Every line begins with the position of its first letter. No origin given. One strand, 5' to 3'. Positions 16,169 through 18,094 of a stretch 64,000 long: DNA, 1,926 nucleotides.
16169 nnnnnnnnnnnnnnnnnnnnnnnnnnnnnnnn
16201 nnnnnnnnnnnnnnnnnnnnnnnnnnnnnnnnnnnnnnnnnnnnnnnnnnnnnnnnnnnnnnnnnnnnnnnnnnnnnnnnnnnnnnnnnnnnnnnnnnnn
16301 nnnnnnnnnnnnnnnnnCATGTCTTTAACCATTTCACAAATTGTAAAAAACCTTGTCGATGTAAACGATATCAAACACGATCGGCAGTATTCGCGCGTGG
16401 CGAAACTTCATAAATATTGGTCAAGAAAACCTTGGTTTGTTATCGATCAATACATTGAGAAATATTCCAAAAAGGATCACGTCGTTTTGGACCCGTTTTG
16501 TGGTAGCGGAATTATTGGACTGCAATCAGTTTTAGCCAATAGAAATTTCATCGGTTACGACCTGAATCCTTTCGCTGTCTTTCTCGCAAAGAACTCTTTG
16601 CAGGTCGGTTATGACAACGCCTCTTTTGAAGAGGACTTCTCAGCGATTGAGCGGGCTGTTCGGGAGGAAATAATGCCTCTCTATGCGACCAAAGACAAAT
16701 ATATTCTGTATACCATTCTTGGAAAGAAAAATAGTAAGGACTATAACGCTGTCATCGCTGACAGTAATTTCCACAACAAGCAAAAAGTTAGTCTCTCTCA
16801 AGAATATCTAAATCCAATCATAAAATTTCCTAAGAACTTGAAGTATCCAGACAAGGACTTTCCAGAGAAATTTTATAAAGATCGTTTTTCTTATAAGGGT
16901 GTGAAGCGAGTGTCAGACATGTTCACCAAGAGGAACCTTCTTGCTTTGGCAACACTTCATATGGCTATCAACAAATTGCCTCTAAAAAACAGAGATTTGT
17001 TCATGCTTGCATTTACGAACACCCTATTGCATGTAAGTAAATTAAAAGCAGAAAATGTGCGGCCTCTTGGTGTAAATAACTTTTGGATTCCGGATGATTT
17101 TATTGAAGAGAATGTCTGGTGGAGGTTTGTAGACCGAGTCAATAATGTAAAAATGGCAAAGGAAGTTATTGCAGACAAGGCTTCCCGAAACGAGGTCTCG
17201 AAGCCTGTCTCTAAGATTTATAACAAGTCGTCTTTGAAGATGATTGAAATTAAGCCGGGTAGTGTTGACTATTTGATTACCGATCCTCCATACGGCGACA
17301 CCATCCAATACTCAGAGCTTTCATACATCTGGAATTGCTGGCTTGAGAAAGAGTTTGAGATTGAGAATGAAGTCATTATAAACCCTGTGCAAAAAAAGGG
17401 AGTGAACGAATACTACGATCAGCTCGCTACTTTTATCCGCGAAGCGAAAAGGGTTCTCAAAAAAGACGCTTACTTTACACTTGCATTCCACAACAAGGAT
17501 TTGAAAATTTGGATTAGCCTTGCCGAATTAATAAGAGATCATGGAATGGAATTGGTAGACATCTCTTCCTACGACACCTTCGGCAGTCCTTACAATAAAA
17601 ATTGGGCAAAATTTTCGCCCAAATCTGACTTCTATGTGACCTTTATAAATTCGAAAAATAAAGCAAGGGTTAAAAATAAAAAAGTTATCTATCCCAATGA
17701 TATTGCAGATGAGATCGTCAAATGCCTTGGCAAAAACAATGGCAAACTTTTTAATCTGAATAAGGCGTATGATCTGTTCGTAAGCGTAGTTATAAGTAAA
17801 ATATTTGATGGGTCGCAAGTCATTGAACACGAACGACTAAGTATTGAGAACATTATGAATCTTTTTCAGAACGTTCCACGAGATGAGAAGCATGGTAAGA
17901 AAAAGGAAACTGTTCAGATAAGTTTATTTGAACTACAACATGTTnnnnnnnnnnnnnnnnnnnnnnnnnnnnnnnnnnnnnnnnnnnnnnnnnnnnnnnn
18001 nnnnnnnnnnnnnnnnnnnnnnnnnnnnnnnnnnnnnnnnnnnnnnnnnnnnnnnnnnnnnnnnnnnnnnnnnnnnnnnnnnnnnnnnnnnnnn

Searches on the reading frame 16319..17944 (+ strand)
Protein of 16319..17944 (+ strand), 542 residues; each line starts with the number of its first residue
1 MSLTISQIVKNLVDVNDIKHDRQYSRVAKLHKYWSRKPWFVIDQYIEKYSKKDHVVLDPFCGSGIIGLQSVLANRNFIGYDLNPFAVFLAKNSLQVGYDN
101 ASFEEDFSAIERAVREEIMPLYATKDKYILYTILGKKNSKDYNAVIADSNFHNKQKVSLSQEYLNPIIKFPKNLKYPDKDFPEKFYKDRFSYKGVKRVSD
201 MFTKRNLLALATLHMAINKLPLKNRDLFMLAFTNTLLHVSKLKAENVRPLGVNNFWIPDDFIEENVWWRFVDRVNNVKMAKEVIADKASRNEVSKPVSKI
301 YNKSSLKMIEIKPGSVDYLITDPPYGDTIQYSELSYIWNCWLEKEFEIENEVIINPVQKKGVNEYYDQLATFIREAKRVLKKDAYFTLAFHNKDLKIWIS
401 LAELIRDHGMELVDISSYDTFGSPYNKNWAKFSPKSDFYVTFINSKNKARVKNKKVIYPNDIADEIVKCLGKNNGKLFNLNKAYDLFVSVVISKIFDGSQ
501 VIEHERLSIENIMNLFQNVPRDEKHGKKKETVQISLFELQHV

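Call 49: search_protein_families(library=padloc, proteins=[window:16319-17944:+], max_evalue=0.001)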
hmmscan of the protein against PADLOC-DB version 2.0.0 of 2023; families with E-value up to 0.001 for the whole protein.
window:16319-17944:+ (542 aa): 42 families (the best 25 are shown)
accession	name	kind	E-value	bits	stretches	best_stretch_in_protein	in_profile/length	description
PDLC02541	PglX|PglXI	-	7.4e-46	154.7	2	161-439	342-617/919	PglXI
PDLC03319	MTase_II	-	1.5e-45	154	1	30-526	1-497/503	Type II methyltransferase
PDLC03312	MTase_II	-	3.2e-42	142.4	2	186-420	1001-1238/1344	Type II methyltransferase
PDLC03367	MTase_II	-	3.9e-33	112.7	2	199-477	224-505/633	Type II methyltransferase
PDLC03346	MTase_II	-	2.3e-32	109.7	2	176-425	470-717/1068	Type II methyltransferase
PDLC03371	MTase_II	-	4.2e-17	60.5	2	15-91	175-249/260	Type II methyltransferase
PDLC03353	MTase_II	-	5.4e-17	60.2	2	32-94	188-250/260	Type II methyltransferase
PDLC03322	MTase_II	-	3.6e-15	53.8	2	29-117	38-128/446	Type II methyltransferase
PDLC03239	MTase_II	-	3.3e-14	50.4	2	31-89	69-129/442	Type II methyltransferase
PDLC03325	MTase_II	-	7.1e-14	49.3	2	44-95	83-134/426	Type II methyltransferase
PDLC03339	MTase_II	-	5.6e-13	46.4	1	31-95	208-272/399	Type II methyltransferase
PDLC03380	MTase_II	-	6.8e-13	46.6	1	21-92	26-96/393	Type II methyltransferase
PDLC03387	MTase_II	-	7.3e-13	46.3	1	38-96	219-277/289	Type II methyltransferase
PDLC04134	mad2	-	9.5e-13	45.8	2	50-102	289-342/492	mads_2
PDLC03350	MTase_II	-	5.9e-12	43.6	1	44-96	245-297/312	Type II methyltransferase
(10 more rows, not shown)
